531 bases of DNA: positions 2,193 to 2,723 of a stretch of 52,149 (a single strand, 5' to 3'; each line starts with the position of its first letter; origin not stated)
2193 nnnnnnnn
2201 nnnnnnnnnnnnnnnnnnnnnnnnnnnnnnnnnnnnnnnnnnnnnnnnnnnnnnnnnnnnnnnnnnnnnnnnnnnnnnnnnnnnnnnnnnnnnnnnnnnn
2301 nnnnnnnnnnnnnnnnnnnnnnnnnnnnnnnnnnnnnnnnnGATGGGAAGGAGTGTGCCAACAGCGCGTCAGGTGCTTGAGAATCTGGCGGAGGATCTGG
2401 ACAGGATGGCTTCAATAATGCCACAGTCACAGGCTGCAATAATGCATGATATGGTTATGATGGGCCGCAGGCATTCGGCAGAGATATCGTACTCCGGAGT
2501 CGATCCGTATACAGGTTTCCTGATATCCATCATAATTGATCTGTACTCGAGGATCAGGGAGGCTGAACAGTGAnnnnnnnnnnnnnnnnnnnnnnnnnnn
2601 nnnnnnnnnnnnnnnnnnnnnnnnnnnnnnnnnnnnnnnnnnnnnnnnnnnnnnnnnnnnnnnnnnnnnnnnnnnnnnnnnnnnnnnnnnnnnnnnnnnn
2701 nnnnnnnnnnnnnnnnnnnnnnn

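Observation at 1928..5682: Two unrecognisable small ORFs and a degenerate family-B polymerase form one coupled cassette that overlaps an Orc1/Cdc6 paralog tail-to-tail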

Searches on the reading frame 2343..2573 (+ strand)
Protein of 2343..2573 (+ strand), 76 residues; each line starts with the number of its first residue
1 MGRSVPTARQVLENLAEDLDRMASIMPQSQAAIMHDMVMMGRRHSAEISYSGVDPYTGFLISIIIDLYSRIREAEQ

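Call 3: search_protein_families(library=pfam, proteins=[window:2343-2573:+], max_evalue=1)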
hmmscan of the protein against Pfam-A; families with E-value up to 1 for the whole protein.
window:2343-2573:+ (76 aa): 0 families

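Call 4: search_protein_families(library=ncbifam, proteins=[window:2343-2573:+], max_evalue=1)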
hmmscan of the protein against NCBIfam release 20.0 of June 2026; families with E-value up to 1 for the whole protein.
window:2343-2573:+ (76 aa): 1 family
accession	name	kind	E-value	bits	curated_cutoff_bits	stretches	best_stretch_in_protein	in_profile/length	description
TIGR04091.1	LTA_dltB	equivalog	0.11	11.7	375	1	25-73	299-346/380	D-alanyl-lipoteichoic acid biosynthesis protein DltB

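Call 6: find_homologous_proteins(query=window:2343-2570:+, max_evalue=0.01)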
Query window:2343-2570:+ (76 aa): 5 proteins with E <= 0.01 among 5 candidates.
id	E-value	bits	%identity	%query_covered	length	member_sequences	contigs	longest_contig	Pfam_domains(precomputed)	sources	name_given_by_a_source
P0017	5.1e-41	155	100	100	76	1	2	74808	PF26485.1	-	-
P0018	6.3e-34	132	87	100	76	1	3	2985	-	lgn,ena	-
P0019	1.4e-22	96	65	89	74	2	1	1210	-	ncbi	-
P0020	1.4e-19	87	59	92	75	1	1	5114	-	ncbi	-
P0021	5.4e-13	66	54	92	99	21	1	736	PF26485.1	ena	-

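Call 52: predict_structure(alignment_id=A5)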
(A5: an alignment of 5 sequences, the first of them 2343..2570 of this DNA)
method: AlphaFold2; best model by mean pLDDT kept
length: 76 residues; sequences in the alignment: 5
mean_pLDDT: 91.5   pTM: 0.74
mean pLDDT of the five models: 91.5, 89.8, 88.9, 87.7, 86.8
residues with pLDDT >= 90: 64; 70-90: 9; 50-70: 2; < 50: 1
segments of 3 or more residues with pLDDT < 50: none
pLDDT, mean of each block of 10 residues (from residue 1): 76 93 96 95 92 94 96 89
secondary structure, 60 per line:
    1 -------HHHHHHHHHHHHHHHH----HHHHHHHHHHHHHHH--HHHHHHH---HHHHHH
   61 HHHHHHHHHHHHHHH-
elements in order: H8-23 H28-42 H45-51 H55-75

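Call 57: fold_search(model_id=the predicted structure, library=pdb)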
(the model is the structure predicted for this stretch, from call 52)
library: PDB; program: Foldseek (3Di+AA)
matches with E <= 10: 40; with E <= 0.001: 0
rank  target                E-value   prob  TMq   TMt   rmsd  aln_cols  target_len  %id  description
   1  9uc5_B                2.2e+00  0.20  0.41  0.35   9.0        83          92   12  Mini-protein binder of N-terminal domain of nucleocapsid protein of SARS-CoV2 (released 2026-02-25)
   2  4k12_B                2.8e+00  0.14  0.38  0.36   7.2        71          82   14  Structural Basis for Host Specificity of Factor H Binding by Streptococcus pneumoniae (released 2014-04-09)
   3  5ee3_B                4.3e+00  0.13  0.40  0.11   6.1        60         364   12  COMPLEX STRUCTURE OF OSYCHF1 WITH AMP-PNP (released 2016-02-24)
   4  6l80_A                4.6e+00  0.09  0.34  0.27  10.3        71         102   13  Crystal structure of pombe Mod21 N-terminus and Mozart1 (released 2020-07-15)
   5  3s63_A                4.6e+00  0.08  0.35  0.32   5.1        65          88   15  Saposin-like protein Na-SLP-1 (released 2012-01-18)
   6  9hlx_A                4.9e+00  0.15  0.46  0.04  10.6        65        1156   11  Structure of Ba1Cas12a3 binary complex (released 2025-12-17)
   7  6s7t_D                4.9e+00  0.08  0.37  0.31   5.4        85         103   10  Cryo-EM structure of human oligosaccharyltransferase complex OST-B (released 2019-12-18)
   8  9dir_A                5.2e+00  0.15  0.49  0.31   7.9        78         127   18  Cryo-EM structure of the heme/hemoglobin transporter ChuA, in complex with de novo designed binder G7 (released 2025-05-21)
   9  5ee9_A                5.2e+00  0.12  0.40  0.12   6.0        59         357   14  Complex structure of OSYCHF1 with GMP-PNP (released 2016-02-24)
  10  2gtg                  5.2e+00  0.11  0.37  0.37   4.3        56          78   20  Crystal Structure of Human Saposin C (released 2006-07-25)
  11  6nsr_E                5.6e+00  0.09  0.45  0.24  10.4        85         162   15  TetR family transcriptional regulator CifR C99T-C181R cysteine mutant complexed with 26bp double-strand operator DNA a (released 2020-01-29)
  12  2kub_MODEL_1_A        5.9e+00  0.20  0.51  0.48   7.2        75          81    9  Solution structure of the alpha subdomain of the major non-repeat unit of Fap1 fimbriae of Streptococcus paras (released 2010-07-21)
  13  4h6i_A                5.9e+00  0.11  0.42  0.42  10.3        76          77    9  Crystal Structure of Staphylococcal Complement Inhibitor SCIN-B (released 2012-12-19)
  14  2lse_MODEL_1_A        6.3e+00  0.10  0.42  0.33  11.1        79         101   14  Solution NMR Structure of De Novo Designed Four Helix Bundle Protein, Northeast Structural Genomics Consortium (released 2012-06-27)
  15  4ons_A                6.7e+00  0.10  0.45  0.18   8.7        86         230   14  Structural and thermodynamic characterization of cadherin-beta-catenin-alpha-catenin complex formation (released 2014-04-09)
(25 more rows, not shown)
